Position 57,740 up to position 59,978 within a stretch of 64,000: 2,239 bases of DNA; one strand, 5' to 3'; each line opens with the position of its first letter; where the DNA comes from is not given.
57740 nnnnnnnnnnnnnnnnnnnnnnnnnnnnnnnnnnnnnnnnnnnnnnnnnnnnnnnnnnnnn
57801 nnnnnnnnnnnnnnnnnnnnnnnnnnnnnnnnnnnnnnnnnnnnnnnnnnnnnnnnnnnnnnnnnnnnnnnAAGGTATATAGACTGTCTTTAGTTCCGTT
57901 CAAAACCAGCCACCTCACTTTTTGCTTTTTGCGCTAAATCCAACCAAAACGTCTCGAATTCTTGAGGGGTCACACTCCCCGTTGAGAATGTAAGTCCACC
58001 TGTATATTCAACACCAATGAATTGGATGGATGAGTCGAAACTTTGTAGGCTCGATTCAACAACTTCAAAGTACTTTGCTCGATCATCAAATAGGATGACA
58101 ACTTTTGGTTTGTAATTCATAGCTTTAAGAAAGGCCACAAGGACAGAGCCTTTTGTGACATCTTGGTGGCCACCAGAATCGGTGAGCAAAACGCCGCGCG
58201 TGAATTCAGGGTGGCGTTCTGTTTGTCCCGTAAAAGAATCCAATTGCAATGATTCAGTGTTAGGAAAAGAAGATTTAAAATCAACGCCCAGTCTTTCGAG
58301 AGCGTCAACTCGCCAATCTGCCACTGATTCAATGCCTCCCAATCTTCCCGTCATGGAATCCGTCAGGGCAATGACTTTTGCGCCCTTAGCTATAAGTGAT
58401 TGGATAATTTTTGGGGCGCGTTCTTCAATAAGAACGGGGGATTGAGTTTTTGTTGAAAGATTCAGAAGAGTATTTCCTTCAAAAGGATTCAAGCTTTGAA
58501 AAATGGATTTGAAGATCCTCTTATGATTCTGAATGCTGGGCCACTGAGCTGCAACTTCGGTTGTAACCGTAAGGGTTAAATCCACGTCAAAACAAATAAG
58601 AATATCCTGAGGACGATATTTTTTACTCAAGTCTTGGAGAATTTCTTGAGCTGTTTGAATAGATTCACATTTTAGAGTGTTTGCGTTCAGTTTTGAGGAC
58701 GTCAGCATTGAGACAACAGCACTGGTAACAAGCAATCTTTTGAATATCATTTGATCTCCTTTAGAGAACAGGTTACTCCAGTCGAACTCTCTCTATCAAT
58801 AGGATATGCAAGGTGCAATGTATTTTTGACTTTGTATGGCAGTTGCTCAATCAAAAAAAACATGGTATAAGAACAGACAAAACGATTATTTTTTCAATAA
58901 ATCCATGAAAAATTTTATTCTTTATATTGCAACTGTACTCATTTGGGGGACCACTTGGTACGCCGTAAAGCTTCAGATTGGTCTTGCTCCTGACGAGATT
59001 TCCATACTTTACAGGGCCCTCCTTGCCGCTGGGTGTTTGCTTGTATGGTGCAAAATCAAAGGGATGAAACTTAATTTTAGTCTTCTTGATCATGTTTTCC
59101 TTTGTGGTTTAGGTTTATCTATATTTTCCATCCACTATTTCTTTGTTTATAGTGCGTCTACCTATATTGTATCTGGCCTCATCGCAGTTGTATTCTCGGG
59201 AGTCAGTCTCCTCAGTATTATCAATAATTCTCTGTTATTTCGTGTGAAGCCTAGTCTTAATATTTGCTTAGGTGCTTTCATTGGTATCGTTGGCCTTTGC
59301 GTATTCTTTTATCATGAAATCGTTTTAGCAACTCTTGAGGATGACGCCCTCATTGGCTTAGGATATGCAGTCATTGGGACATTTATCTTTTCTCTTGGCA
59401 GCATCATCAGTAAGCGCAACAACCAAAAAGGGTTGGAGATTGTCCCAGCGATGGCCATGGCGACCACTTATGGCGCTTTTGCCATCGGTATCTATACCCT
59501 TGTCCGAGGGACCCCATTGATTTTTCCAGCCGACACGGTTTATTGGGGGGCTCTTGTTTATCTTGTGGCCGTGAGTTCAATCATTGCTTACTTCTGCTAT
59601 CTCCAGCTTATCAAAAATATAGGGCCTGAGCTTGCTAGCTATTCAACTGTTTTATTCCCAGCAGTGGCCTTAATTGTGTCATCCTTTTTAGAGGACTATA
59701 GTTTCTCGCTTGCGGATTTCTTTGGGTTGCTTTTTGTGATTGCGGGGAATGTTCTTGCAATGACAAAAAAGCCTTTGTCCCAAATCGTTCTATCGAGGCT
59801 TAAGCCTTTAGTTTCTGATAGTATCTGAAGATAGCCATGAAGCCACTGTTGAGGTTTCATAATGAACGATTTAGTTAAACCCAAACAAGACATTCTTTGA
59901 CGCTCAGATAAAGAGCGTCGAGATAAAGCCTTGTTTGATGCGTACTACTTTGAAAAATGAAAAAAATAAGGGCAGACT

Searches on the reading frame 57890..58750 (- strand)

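Call 38: search_protein_families(library=pfam, proteins=[window:57890-58750:-], max_evalue=0.000001)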
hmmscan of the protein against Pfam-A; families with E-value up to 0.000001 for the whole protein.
window:57890-58750:- (286 aa): 1 family
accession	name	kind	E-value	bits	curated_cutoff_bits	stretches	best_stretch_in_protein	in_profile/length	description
PF11019.14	DUF2608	-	5e-26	92.1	22.6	1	31-250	2-211/244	Protein of unknown function (DUF2608)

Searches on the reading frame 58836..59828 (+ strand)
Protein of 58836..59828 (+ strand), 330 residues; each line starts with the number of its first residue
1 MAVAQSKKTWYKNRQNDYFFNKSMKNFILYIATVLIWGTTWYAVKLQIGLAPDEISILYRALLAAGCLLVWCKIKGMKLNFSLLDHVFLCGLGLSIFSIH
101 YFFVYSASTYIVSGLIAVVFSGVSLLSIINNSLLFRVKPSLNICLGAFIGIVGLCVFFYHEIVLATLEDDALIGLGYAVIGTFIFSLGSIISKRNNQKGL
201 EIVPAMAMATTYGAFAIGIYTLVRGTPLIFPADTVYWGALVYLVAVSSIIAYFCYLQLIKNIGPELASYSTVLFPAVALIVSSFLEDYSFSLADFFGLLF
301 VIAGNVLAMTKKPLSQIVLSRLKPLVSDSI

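Call 38: search_protein_families(library=pfam, proteins=[window:58836-59828:+], max_evalue=0.000001)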
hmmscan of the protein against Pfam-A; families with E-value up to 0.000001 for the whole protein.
window:58836-59828:+ (330 aa): 1 family
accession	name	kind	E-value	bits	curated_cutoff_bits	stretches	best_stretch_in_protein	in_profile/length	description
PF00892.27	EamA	-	3.5e-19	69.9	28.2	2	173-308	2-133/135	EamA-like transporter family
